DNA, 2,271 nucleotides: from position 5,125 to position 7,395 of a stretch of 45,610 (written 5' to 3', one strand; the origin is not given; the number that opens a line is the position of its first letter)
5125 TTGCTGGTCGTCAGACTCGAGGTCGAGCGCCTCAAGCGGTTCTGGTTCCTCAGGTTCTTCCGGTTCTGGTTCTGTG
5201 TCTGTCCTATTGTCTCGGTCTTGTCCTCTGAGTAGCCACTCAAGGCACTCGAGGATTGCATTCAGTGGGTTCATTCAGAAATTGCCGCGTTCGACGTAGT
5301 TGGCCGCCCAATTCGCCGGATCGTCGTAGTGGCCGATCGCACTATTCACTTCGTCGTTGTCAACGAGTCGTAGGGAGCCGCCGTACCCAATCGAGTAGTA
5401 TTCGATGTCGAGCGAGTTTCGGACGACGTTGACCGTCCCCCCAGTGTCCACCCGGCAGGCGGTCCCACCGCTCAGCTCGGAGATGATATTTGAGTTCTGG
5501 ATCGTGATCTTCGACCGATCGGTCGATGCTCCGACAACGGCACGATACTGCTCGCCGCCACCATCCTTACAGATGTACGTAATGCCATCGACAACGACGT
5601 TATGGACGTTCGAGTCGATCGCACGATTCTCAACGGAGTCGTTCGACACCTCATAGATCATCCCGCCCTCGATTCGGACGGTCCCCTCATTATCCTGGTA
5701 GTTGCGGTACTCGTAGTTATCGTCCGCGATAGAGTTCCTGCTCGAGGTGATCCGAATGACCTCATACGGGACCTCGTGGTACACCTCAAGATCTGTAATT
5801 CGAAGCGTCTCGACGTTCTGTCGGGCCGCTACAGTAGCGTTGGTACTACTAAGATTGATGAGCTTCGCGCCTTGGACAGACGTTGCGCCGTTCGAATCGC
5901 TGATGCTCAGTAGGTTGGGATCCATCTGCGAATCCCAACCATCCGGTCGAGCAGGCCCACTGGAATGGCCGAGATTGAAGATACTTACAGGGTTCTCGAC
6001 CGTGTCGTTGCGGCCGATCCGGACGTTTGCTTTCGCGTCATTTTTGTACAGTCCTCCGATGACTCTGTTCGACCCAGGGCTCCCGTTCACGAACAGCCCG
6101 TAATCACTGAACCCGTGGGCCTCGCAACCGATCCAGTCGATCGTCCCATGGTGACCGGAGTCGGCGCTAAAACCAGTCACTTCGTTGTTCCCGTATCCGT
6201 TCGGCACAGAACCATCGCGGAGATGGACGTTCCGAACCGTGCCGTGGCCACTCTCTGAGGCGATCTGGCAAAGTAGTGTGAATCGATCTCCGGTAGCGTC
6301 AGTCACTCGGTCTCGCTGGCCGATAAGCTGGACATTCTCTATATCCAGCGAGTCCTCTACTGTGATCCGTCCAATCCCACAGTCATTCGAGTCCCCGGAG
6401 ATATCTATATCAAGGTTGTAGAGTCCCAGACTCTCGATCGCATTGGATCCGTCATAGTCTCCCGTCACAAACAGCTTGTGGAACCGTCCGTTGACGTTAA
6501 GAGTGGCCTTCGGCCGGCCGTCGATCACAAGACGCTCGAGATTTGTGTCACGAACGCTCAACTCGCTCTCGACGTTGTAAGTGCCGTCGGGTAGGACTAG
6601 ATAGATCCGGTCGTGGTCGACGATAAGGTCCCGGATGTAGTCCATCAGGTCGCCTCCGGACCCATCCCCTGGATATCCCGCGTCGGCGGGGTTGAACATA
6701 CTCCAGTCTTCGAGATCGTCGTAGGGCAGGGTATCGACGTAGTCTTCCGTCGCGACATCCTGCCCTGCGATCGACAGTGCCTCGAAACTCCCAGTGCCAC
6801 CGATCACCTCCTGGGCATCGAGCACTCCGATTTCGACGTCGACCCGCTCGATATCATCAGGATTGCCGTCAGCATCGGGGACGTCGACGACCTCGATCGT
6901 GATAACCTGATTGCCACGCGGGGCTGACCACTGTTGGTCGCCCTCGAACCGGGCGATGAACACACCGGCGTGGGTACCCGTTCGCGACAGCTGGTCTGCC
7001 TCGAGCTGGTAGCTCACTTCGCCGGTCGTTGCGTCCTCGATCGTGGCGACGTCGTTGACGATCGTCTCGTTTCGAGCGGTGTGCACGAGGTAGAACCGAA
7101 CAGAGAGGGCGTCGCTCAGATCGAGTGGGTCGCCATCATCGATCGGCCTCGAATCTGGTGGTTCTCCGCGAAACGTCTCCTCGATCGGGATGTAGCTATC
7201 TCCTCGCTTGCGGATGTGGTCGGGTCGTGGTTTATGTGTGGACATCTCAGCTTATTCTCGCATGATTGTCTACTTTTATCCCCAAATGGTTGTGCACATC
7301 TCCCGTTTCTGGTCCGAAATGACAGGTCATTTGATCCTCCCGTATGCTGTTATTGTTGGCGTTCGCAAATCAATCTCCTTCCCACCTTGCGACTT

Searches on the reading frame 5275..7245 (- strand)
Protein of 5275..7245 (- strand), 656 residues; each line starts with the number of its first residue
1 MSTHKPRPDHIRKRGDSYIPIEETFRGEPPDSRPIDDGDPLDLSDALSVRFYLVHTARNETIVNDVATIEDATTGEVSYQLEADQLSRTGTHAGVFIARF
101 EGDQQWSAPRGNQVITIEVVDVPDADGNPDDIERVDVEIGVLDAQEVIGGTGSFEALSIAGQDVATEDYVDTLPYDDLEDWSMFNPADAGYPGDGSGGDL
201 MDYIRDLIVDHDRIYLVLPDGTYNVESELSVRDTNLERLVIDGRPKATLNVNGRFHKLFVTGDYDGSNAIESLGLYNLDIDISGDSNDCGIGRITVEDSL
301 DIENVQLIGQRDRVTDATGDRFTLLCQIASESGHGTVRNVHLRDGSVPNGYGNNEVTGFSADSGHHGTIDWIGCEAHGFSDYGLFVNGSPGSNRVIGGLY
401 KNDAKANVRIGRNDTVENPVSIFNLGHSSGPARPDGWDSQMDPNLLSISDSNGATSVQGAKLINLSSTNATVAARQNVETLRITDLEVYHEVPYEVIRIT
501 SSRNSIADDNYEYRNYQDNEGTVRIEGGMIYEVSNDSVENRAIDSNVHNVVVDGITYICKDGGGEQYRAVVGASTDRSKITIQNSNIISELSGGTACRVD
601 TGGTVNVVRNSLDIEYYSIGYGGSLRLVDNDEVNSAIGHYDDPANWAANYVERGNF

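Call 4: search_protein_families(library=pfam, proteins=[window:5275-7245:-], max_evalue=0.1)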
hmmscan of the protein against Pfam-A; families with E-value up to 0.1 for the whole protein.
window:5275-7245:- (656 aa): 1 family
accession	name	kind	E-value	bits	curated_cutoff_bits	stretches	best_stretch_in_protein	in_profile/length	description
PF10651.15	BppU_N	-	8e-07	29.3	23.1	1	36-106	39-106/142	BppU N-terminal domain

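Call 5: search_protein_families(library=phrogs, proteins=[window:5275-7245:-], max_evalue=0.1)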
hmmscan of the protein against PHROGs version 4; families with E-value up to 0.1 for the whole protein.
window:5275-7245:- (656 aa): 1 family
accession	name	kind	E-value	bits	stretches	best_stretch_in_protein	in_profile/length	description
phrog_3285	-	tail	0.007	16.2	1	37-97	47-107/491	minor tail protein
